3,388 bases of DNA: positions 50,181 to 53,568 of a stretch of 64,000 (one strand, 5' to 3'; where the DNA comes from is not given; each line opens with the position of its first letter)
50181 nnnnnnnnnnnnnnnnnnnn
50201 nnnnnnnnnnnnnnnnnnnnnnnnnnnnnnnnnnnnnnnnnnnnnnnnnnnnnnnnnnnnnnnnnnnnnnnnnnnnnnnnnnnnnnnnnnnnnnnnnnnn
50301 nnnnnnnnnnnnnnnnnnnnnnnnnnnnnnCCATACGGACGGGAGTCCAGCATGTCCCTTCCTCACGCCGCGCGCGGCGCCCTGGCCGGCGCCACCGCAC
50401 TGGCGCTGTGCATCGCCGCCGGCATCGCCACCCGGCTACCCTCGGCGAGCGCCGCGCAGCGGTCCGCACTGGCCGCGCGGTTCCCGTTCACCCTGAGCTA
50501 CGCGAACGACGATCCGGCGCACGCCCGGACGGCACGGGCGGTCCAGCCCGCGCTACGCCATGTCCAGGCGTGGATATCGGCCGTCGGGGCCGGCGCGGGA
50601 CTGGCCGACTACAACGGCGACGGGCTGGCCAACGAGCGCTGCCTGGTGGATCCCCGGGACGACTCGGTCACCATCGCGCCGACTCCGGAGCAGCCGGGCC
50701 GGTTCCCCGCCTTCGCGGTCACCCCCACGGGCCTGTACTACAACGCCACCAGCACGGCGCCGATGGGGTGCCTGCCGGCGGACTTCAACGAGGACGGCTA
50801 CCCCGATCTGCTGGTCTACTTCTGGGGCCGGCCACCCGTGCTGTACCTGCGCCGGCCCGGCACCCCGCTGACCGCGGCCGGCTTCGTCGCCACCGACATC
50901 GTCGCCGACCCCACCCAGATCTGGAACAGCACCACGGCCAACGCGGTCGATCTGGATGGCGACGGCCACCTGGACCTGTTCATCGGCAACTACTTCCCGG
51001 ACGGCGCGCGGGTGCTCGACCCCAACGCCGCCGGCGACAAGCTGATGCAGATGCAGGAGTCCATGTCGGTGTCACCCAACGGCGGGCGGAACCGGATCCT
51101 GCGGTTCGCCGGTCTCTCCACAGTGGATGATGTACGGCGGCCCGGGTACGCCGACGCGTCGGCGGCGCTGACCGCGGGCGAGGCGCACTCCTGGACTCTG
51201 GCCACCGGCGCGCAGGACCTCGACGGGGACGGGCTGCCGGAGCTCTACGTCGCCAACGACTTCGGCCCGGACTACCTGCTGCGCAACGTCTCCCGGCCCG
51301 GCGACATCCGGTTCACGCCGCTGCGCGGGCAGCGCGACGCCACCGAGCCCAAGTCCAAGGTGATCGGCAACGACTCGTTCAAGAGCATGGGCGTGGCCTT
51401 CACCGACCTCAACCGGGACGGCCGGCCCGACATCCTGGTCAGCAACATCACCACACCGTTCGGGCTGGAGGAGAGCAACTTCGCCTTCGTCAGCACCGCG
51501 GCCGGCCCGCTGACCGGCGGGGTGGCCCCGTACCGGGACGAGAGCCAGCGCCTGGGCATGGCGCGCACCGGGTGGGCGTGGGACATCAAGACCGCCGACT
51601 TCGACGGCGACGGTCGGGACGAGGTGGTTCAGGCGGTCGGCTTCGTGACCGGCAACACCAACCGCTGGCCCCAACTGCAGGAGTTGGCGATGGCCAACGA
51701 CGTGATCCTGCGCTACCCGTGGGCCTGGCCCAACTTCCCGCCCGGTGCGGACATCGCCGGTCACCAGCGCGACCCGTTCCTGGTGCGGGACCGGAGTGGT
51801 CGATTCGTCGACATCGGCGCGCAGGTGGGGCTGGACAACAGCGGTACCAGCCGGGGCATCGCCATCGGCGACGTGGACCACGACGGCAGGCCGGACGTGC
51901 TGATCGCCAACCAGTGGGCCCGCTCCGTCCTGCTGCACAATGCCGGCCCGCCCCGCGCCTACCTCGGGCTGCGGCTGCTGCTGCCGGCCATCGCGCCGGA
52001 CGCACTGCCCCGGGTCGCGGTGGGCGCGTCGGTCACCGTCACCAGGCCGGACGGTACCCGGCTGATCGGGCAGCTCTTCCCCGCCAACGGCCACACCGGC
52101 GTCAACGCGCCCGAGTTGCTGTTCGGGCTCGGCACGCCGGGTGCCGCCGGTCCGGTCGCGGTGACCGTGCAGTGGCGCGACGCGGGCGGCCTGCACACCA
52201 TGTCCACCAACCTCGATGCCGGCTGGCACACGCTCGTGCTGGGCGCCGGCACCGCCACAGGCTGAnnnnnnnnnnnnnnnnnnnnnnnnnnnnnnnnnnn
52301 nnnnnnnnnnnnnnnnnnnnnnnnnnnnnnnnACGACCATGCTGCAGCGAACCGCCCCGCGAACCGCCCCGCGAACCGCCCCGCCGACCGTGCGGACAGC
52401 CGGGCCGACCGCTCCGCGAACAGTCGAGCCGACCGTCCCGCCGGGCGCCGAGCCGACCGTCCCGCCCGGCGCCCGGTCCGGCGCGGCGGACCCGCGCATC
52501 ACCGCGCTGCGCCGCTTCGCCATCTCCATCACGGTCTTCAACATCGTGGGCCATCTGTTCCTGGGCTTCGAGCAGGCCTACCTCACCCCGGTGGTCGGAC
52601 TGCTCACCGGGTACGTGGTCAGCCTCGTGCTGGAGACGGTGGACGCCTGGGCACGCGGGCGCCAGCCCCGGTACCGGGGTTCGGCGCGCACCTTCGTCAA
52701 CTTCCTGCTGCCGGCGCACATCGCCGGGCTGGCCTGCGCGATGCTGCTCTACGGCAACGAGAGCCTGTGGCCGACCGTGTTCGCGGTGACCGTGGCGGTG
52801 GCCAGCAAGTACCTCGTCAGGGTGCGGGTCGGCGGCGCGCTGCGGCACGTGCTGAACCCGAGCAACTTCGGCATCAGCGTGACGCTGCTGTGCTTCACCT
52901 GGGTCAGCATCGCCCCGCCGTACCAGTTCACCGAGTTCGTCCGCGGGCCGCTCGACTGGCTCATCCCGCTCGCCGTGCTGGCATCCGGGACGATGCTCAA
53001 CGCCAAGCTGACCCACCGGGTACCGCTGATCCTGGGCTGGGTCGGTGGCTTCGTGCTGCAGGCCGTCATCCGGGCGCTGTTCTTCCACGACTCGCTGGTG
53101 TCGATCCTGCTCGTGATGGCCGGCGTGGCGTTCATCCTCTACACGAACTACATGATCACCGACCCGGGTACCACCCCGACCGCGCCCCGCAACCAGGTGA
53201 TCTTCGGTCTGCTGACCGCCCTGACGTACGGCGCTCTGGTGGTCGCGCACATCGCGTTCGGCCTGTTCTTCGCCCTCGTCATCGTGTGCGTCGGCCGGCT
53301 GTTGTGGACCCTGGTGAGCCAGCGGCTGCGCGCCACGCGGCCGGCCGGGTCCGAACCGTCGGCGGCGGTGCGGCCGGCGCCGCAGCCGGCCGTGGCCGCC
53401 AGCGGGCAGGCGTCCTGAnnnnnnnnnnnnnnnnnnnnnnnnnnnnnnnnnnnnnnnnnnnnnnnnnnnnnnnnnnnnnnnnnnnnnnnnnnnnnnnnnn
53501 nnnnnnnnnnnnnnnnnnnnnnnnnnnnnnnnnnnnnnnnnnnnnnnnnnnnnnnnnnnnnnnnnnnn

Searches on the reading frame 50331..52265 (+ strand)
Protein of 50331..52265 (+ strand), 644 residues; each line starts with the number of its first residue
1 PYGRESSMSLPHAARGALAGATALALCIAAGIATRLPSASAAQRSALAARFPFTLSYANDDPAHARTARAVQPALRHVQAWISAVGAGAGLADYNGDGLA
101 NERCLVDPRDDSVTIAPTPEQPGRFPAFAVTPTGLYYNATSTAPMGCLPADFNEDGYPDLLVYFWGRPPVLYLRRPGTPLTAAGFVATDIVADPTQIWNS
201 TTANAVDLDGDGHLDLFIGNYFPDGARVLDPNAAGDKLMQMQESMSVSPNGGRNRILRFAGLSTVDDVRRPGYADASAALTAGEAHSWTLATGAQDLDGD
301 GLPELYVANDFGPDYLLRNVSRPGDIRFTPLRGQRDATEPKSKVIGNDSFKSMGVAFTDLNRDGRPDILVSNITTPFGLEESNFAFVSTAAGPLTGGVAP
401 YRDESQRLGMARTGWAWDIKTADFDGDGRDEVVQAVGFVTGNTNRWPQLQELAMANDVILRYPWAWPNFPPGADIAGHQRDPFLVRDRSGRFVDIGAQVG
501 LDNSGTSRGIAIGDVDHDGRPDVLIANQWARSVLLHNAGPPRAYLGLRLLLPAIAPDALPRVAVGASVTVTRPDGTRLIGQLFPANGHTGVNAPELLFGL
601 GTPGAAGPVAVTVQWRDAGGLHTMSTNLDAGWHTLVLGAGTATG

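Call 21: search_protein_families(library=pfam, proteins=[window:50331-52265:+], max_evalue=0.001)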
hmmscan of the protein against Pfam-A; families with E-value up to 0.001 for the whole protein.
window:50331-52265:+ (644 aa): 3 families
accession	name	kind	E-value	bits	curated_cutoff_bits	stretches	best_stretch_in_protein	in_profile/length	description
PF13517.12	FG-GAP_3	-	3.1e-31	108.2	26.9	3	296-370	1-61/61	FG-GAP-like repeat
PF01839.29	FG-GAP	-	4.3e-25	87.5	22.1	2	510-530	5-25/37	FG-GAP repeat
PF07593.17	UnbV_ASPIC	-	1.1e-08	35.2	23.4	1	563-617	1-52/68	ASPIC and UnbV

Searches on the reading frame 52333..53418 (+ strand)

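Call 21: search_protein_families(library=pfam, proteins=[window:52333-53418:+], max_evalue=0.001)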
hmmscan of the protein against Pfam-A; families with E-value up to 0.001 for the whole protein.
window:52333-53418:+ (361 aa): 1 family
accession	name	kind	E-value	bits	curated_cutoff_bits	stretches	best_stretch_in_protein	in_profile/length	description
PF03116.20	NQR2_RnfD_RnfE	-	2.3e-07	31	27.7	1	66-317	25-278/296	NQR2, RnfD, RnfE family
